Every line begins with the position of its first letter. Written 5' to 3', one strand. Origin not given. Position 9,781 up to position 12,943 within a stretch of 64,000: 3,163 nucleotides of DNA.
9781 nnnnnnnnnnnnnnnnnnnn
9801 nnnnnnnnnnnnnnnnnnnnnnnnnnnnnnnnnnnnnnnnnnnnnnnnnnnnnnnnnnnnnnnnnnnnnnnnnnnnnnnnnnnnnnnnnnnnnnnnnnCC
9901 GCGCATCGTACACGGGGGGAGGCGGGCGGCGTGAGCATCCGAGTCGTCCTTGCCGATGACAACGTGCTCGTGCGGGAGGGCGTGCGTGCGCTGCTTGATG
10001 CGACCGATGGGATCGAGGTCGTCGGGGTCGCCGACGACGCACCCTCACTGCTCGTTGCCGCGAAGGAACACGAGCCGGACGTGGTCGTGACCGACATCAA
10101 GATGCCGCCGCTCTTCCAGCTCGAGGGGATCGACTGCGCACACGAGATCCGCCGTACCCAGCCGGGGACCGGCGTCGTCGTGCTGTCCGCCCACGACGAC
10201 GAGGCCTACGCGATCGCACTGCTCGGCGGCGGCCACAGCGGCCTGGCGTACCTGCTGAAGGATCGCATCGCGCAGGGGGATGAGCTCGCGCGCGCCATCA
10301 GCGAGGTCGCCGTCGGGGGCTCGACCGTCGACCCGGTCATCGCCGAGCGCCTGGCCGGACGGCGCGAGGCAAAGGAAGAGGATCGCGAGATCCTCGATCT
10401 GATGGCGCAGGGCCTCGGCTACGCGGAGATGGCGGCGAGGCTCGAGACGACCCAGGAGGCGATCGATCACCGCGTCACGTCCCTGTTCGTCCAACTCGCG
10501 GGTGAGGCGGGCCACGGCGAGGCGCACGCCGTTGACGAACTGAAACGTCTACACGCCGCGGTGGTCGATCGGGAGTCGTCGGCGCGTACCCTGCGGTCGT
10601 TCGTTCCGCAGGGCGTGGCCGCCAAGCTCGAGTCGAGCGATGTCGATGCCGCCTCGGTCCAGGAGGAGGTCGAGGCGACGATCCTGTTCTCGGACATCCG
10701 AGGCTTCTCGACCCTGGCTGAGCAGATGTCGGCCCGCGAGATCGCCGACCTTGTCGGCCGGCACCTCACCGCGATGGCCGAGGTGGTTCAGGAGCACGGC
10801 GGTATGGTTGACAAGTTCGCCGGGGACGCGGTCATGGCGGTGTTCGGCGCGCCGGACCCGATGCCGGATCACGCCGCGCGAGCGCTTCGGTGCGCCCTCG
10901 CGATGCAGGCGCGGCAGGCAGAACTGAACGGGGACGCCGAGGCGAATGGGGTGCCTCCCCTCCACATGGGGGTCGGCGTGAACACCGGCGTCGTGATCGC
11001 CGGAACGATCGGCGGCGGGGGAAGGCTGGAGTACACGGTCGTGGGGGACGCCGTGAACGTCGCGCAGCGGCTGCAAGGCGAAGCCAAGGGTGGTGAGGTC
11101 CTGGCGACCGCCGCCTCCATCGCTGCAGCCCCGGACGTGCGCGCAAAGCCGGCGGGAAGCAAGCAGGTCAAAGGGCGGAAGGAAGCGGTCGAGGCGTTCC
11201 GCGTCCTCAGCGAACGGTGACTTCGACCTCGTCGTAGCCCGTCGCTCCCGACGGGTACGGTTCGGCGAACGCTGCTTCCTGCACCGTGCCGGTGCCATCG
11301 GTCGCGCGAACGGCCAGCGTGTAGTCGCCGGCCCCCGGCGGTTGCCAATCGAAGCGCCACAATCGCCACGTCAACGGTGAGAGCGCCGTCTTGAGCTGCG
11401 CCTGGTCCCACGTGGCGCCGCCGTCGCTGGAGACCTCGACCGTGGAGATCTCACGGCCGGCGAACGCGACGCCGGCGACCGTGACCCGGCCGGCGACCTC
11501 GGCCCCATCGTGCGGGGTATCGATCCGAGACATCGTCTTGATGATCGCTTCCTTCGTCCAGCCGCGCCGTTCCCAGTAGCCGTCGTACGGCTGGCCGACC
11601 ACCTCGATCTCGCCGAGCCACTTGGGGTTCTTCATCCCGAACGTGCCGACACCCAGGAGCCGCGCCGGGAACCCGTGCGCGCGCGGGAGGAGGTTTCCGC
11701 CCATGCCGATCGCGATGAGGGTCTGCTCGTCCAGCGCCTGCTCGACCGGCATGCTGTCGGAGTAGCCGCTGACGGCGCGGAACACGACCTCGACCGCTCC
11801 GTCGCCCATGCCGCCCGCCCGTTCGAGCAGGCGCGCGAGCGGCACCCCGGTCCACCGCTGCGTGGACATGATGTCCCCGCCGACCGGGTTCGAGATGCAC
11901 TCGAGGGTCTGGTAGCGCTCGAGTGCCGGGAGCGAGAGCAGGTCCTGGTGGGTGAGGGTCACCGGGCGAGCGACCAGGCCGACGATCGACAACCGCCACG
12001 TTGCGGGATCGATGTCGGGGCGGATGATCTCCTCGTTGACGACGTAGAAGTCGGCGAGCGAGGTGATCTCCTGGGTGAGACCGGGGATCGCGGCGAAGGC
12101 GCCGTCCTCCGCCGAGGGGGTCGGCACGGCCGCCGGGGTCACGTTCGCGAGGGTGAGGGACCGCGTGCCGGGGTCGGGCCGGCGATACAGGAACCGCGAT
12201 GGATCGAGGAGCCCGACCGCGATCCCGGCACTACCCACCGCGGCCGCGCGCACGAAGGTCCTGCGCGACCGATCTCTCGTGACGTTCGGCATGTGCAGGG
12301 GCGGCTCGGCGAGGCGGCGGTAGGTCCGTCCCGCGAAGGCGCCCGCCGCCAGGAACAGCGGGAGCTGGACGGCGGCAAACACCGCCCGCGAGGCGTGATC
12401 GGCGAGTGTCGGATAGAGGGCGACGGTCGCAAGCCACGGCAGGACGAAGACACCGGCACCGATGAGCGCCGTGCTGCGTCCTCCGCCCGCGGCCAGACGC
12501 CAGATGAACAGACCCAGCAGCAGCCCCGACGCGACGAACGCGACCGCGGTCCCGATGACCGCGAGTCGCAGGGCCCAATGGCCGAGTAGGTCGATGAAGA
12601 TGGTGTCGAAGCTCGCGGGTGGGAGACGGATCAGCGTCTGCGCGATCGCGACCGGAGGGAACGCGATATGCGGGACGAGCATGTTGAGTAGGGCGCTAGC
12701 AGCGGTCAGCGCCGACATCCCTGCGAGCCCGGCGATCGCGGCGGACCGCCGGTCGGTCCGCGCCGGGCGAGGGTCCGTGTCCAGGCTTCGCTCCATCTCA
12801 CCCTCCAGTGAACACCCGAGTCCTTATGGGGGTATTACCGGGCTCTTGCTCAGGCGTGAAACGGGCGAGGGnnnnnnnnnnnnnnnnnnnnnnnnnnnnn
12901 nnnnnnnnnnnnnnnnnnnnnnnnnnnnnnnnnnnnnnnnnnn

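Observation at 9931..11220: Complete NarL-type response regulator (REC + LuxR HTH) fused to a class III nucleotide cyclase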

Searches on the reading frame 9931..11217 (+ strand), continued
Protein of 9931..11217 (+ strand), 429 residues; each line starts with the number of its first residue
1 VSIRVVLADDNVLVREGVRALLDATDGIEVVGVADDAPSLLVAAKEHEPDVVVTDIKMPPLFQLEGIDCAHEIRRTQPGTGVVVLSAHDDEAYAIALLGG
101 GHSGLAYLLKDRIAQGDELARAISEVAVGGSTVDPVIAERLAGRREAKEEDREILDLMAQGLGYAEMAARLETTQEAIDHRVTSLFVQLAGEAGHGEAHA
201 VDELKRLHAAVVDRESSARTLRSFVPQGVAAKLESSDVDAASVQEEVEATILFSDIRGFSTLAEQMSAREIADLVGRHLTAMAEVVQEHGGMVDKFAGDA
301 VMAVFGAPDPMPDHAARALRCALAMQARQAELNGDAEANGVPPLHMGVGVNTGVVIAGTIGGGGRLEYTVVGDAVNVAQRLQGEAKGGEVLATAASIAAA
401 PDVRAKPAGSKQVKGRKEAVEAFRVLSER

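Call 70: search_protein_families(library=pfam, alignment_id=A1, max_evalue=1)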
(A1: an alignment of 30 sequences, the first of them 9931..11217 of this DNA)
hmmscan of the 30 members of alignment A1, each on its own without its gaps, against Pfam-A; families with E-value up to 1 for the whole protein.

A. member 1, window:9931-11217:+ (429 aa): 4 families
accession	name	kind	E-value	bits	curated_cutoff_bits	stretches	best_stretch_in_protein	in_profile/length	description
PF00211.25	Guanylate_cyc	-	1.8e-25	90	21.9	1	244-419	4-176/183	Adenylate and Guanylate cyclase catalytic domain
PF00072.30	Response_reg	-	2.6e-18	66.6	30.2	1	5-104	1-95/111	Response regulator receiver domain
PF13936.12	HTH_38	-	0.0003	20.9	27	0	262-278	17-33/44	Helix-turn-helix domain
PF08281.18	Sigma70_r4_2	-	0.002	18.2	25.7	1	149-182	13-47/54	Sigma-70, region 4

B. families by the number of members that match (of 30 scanned): 33 families (the first 25 are shown)
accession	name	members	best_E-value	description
PF00211.25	Guanylate_cyc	30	3.5e-29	Adenylate and Guanylate cyclase catalytic domain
PF00072.30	Response_reg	30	1.8e-28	Response regulator receiver domain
PF08281.18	Sigma70_r4_2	24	0.0001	Sigma-70, region 4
PF13518.12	HTH_28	16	0.00058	Helix-turn-helix domain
PF13404.12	HTH_AsnC-type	14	8.5e-05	AsnC-type helix-turn-helix domain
PF13936.12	HTH_38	14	0.00024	Helix-turn-helix domain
PF00196.25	GerE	9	0.016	Bacterial regulatory proteins, luxR family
PF02310.24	B12-binding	4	0.0017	B12 binding domain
PF13977.11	TetR_C_6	4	0.0092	BetI-type transcriptional repressor, C-terminal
PF17508.7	MccV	2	0.017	Microcin V bacteriocin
PF04545.22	Sigma70_r4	2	0.077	Sigma-70, region 4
PF11985.13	Phage_Mu_Gp27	2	0.12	Bacteriophage Mu, Gp27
PF18105.7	PGM1_C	2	0.13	PGM1 C-terminal domain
PF22451.2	NirdL-like_HTH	2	0.15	Siroheme decarboxylase NirDL-like HTH domain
PF04434.22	SWIM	1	0.014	SWIM zinc finger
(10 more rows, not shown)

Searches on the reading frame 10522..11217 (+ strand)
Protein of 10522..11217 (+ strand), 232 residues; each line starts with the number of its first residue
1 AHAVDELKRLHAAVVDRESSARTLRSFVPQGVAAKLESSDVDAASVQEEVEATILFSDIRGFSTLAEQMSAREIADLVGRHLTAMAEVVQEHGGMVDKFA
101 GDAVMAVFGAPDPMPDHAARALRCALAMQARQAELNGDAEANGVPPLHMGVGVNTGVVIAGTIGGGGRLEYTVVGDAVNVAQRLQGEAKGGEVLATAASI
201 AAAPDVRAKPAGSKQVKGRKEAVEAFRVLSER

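Call 32: search_solved_structures(query=window:10522-11217:+, max_evalue=1e-8, show_alignments=5)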
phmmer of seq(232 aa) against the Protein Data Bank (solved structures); distinct sequences matched with E-value up to 1e-8: 45.
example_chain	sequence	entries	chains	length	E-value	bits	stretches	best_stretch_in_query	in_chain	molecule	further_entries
2w01_A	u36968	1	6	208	2.6e-35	125.7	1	52-224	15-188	ADENYLATE CYCLASE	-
6fht_A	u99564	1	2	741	2.7e-35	125.6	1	47-223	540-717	Bacteriophytochrome,Adenylate cyclase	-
3r5g_A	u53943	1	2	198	2.2e-31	112.8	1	51-231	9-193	CyaB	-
5mbh_A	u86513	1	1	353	3.4e-25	92.6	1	19-228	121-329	Beta subunit of photoactivated adenylyl cyclase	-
5mbj_A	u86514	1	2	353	8.1e-25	91.4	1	19-228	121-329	Beta subunit of photoactivated adenylyl cyclase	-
5mbk_A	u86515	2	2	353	8.6e-25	91.3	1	19-228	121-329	Beta subunit of photoactivated adenylyl cyclase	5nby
5m27_A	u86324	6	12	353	8.6e-25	91.3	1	19-228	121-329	Beta subunit of photoactivated adenylyl cyclase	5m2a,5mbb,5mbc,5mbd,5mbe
1wc1_A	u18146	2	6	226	8.8e-25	91.2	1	52-220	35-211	ADENYLATE CYCLASE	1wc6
1wc0_A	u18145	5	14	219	9.5e-25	91.1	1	52-220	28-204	ADENYLATE CYCLASE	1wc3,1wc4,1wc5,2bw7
5mbg_A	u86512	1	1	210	6e-24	88.5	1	49-228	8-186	Beta subunit of photoactivated adenylyl cyclase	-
4p2f_A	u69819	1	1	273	2.8e-22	83.1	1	17-194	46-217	Adenylate cyclase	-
7yz9_A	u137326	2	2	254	3.8e-22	82.6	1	15-194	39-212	Adenylate cyclase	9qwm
4p2x_A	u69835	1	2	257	5.1e-22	82.2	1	15-194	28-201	Adenylate cyclase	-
4p2m_A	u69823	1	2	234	5.4e-22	82.1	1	17-194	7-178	Adenylate cyclase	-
7yzi_A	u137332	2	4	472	1.3e-21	80.9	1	16-194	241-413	Adenylate cyclase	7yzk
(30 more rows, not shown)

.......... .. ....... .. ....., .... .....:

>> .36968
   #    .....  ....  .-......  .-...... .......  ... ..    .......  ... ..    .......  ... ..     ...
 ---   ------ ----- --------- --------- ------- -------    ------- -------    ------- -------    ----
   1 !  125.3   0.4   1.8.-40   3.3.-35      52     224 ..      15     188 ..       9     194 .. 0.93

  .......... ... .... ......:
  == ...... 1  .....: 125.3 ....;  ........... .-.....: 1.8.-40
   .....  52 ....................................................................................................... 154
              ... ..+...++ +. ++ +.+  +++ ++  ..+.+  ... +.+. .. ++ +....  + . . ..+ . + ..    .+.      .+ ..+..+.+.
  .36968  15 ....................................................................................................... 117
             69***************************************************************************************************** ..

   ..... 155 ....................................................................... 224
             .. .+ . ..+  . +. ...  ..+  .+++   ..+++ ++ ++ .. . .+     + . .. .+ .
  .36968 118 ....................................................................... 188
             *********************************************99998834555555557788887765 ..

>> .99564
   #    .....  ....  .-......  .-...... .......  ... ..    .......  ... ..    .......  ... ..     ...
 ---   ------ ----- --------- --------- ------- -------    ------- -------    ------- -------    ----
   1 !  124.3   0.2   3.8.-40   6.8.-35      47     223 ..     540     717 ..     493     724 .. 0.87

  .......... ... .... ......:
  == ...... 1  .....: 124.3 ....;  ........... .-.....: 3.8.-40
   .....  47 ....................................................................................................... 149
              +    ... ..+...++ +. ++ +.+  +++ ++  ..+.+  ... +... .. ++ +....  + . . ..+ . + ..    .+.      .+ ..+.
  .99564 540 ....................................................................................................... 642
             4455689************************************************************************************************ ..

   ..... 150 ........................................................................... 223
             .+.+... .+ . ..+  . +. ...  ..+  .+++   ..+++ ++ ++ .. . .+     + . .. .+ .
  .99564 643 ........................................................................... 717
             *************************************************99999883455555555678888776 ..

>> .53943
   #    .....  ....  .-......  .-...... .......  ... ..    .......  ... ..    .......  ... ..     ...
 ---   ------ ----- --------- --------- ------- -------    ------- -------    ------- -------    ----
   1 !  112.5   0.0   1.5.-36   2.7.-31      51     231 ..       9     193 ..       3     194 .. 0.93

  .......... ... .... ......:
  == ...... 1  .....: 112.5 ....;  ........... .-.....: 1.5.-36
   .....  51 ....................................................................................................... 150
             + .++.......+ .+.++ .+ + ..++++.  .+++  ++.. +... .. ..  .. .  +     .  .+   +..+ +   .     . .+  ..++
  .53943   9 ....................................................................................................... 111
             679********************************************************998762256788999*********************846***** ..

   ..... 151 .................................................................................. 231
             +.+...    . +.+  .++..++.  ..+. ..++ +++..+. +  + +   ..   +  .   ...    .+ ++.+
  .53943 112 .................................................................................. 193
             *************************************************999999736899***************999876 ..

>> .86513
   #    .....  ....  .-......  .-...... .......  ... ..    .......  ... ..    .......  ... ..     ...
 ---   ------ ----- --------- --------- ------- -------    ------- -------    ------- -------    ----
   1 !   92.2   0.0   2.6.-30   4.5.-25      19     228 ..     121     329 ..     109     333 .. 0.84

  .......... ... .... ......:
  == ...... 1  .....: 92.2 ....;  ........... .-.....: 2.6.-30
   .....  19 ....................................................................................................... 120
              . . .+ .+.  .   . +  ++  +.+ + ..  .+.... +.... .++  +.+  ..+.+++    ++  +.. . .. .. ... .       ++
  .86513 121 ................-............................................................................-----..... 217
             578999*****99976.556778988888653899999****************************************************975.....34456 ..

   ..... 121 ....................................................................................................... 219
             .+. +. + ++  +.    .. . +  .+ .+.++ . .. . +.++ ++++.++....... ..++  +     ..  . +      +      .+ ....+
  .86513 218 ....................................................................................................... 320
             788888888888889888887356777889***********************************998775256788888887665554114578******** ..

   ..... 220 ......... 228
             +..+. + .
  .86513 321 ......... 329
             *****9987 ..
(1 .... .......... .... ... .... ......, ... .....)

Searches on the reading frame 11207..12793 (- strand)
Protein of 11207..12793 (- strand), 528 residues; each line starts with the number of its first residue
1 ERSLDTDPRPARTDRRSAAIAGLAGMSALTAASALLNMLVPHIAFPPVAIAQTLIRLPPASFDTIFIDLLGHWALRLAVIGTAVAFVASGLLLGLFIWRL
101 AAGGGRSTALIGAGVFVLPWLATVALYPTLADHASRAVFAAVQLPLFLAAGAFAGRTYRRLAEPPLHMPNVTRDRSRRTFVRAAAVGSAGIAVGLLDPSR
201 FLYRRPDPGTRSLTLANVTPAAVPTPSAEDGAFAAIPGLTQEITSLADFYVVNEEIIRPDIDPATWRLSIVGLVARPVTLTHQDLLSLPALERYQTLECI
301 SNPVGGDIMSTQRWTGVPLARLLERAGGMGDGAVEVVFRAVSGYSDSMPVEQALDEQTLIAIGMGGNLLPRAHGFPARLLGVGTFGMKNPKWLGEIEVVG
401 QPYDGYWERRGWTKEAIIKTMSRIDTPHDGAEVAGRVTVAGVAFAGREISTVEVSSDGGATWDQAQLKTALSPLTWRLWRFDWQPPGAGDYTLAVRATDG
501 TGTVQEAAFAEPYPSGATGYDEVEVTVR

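Call 14: search_protein_families(library=pfam, proteins=[window:11207-12793:-], max_evalue=0.0001)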
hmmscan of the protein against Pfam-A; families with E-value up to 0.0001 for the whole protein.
window:11207-12793:- (528 aa): 3 families
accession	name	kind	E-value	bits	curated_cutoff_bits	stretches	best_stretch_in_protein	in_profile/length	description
PF00174.25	Oxidored_molyb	-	3.3e-39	134.6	24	1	259-407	5-169/169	Oxidoreductase molybdopterin binding domain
PF03404.22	Mo-co_dimer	-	2e-06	28.3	22.7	1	432-505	26-114/138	Mo-co oxidoreductase dimerisation domain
PF17957.7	Big_7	-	3.4e-05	24.9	24.1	1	423-495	4-70/70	Bacterial Ig domain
